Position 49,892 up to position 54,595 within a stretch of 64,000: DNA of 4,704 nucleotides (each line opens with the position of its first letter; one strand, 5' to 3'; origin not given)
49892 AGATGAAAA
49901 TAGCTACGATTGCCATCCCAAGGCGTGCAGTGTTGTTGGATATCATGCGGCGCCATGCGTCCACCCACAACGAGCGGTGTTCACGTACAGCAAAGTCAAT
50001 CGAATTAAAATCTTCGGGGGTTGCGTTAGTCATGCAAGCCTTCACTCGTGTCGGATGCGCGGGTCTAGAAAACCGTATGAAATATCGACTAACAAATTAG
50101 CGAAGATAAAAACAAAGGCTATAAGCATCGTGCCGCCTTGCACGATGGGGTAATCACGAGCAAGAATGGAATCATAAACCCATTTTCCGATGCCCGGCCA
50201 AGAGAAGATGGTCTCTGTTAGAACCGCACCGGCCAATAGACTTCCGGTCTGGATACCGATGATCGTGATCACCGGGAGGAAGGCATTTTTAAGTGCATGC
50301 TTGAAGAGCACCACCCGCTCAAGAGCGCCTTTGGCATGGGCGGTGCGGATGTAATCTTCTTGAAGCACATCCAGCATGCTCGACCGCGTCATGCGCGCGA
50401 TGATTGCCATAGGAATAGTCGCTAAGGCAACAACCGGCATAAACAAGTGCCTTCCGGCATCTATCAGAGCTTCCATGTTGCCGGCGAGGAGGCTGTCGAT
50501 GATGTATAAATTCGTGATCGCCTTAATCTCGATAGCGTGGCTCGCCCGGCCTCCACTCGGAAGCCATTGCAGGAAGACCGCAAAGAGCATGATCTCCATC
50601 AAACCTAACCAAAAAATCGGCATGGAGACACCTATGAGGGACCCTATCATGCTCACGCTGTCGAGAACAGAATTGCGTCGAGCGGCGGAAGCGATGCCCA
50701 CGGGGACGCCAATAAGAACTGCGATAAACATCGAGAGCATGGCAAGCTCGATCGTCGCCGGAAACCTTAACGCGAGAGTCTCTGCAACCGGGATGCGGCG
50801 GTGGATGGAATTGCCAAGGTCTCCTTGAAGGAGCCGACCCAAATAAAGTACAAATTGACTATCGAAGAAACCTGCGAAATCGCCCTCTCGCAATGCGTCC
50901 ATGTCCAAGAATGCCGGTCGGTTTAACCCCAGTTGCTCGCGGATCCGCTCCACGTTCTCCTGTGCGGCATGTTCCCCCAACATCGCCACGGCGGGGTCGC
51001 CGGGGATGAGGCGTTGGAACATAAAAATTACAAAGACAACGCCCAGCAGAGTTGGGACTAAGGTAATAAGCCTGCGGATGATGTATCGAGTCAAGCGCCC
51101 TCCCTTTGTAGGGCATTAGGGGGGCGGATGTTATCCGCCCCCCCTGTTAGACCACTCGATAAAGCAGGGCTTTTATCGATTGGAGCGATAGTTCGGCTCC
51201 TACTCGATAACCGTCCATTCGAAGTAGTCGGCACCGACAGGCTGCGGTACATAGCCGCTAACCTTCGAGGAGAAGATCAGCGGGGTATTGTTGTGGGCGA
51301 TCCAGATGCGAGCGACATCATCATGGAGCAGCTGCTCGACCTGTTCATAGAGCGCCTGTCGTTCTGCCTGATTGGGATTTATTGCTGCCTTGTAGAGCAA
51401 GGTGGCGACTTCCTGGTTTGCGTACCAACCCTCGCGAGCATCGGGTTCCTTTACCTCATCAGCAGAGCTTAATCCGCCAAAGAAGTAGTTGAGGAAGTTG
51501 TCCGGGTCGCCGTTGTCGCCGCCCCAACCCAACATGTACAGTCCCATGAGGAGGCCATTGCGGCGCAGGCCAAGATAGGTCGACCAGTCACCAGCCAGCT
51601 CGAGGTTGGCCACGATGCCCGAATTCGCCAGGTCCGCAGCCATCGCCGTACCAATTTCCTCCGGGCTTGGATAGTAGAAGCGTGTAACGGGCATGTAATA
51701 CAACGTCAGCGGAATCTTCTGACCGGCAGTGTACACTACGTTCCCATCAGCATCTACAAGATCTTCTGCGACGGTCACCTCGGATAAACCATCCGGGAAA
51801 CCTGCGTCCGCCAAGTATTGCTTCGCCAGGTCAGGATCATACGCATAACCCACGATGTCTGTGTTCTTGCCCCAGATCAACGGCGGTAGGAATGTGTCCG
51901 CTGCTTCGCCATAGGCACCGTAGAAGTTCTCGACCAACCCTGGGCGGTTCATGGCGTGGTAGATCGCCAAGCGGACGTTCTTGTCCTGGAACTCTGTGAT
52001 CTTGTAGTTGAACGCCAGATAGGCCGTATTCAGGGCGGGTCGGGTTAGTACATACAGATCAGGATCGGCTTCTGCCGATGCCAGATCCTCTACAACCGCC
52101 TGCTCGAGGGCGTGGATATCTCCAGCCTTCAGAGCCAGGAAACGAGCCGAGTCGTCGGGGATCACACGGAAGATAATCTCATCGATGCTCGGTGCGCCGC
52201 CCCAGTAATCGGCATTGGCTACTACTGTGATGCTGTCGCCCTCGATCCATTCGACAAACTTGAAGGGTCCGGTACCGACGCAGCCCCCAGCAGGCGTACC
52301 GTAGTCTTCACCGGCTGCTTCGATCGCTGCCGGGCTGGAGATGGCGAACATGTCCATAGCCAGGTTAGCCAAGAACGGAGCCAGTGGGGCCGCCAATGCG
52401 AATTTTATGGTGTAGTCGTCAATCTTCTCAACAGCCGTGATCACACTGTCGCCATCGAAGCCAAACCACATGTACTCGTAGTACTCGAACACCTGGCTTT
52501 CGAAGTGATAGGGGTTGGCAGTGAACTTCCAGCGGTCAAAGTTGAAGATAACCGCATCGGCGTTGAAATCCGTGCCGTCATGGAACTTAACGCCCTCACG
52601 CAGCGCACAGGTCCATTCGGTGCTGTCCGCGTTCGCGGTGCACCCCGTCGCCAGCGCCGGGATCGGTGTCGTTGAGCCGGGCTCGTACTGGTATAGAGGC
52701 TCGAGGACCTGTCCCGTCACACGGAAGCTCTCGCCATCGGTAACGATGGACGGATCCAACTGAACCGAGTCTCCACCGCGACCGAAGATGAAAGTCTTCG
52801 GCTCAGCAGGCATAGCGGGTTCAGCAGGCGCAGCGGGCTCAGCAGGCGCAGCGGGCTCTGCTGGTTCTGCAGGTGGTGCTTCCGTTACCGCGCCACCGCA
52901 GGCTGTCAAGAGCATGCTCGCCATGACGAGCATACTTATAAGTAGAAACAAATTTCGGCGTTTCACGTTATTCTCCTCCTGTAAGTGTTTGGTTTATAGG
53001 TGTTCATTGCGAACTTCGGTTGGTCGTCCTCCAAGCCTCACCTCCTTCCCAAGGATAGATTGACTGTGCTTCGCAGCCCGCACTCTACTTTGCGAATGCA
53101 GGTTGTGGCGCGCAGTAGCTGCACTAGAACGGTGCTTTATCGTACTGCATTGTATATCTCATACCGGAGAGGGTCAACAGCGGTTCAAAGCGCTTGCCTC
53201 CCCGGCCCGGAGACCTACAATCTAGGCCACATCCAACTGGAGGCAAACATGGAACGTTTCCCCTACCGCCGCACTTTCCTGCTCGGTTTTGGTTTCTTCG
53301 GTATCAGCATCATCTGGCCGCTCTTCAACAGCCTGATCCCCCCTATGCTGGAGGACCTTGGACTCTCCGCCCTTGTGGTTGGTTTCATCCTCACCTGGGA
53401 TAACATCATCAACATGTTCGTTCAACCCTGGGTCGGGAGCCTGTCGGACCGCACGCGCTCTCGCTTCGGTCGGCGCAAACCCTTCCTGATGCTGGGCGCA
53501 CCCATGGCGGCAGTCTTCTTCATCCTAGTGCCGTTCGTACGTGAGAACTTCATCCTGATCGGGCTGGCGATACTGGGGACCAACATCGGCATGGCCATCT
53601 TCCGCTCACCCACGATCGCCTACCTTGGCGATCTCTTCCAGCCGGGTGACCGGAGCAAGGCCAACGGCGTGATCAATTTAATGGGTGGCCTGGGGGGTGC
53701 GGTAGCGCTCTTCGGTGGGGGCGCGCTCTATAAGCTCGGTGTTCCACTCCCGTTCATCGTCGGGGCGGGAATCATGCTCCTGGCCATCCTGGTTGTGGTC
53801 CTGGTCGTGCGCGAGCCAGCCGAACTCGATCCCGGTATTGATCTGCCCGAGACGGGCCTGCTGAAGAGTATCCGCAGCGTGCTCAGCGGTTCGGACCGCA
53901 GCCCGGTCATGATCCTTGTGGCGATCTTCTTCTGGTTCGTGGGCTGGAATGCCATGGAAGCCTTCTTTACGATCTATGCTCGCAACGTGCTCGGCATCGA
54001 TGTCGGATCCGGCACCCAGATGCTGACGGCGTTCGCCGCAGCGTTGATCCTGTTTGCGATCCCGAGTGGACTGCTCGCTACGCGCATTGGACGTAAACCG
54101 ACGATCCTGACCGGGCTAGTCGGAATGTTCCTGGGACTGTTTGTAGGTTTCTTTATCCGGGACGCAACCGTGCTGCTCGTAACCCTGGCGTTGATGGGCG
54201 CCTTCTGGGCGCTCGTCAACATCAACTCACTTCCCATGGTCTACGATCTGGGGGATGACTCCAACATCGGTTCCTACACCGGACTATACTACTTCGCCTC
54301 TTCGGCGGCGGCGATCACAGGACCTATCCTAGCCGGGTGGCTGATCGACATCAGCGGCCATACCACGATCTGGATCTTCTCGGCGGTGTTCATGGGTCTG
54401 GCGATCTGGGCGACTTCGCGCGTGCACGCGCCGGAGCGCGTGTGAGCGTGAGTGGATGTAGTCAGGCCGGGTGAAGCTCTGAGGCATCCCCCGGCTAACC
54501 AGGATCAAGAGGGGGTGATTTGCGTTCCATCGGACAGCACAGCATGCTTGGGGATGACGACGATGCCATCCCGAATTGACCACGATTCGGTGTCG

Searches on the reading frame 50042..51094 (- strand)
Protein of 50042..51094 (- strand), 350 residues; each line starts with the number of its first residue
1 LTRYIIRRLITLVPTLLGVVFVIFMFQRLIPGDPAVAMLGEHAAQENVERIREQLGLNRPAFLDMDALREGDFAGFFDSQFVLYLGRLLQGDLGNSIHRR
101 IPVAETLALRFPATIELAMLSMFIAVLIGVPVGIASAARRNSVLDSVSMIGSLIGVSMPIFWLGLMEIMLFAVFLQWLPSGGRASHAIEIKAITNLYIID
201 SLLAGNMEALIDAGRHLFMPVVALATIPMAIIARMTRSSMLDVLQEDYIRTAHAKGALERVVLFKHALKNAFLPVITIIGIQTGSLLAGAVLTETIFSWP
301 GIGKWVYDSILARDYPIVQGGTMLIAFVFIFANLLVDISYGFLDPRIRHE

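Call 47: search_protein_families(library=pfam, proteins=[window:50042-51094:-], max_evalue=0.00001)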
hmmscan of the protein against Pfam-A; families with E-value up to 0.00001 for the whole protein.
window:50042-51094:- (350 aa): 2 families
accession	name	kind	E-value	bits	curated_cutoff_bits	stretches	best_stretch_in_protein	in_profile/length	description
PF00528.27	BPD_transp_1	-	1.1e-39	136.5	26.4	1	129-349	1-184/184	Binding-protein-dependent transport system inner membrane component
PF19300.4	BPD_transp_1_N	-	4.9e-13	49.7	23.8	1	1-118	1-114/114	Binding-prot-dependent transport system membrane comp, N-term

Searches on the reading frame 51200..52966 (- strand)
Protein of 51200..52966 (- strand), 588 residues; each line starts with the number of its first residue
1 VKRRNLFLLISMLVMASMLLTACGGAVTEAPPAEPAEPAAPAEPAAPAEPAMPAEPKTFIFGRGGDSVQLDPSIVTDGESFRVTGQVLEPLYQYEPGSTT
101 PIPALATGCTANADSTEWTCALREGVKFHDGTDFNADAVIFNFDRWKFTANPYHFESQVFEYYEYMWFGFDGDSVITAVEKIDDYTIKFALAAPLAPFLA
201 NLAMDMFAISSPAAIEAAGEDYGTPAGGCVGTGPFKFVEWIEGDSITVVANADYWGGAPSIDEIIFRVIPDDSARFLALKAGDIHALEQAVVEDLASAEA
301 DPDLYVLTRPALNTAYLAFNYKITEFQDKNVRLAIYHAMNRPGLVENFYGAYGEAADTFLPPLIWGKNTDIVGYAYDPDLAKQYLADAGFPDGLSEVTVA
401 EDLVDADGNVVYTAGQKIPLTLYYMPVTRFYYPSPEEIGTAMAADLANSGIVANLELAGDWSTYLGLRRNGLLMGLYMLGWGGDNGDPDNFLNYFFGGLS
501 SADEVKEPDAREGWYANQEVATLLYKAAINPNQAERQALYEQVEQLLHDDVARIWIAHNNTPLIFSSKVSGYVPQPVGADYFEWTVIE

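Call 47: search_protein_families(library=pfam, proteins=[window:51200-52966:-], max_evalue=0.00001)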
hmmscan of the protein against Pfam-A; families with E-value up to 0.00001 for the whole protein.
window:51200-52966:- (588 aa): 1 family
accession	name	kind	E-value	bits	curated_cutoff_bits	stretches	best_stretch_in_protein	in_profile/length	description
PF00496.27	SBP_bac_5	-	4.9e-91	306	32.4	1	100-498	1-363/368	Bacterial extracellular solute-binding proteins, family 5 Middle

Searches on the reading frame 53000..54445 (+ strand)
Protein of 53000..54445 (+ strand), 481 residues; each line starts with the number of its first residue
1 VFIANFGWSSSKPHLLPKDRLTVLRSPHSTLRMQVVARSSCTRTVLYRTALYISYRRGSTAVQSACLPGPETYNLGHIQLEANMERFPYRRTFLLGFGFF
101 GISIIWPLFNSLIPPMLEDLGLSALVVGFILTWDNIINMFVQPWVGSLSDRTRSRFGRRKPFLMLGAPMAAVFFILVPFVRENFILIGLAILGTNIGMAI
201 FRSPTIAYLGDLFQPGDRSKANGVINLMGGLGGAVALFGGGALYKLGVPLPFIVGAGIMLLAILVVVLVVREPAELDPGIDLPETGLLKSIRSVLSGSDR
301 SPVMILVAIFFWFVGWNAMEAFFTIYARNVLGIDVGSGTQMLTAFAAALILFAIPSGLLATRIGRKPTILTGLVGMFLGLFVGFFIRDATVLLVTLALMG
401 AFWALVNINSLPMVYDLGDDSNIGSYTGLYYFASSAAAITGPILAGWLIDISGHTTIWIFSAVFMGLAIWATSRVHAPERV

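Call 47: search_protein_families(library=pfam, proteins=[window:53000-54445:+], max_evalue=0.00001)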
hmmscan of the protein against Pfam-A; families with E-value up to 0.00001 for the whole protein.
window:53000-54445:+ (481 aa): 3 families
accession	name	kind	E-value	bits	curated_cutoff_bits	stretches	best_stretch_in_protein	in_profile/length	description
PF07690.21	MFS_1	-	3.4e-46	158.2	33.4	2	96-336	2-239/347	Major Facilitator Superfamily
PF13347.12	MFS_2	-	1.6e-25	90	27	1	113-454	20-386/427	MFS/sugar transport protein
PF12832.13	MFS_1_like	-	1.7e-11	44.2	25.2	1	115-459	24-372/373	MFS_1 like family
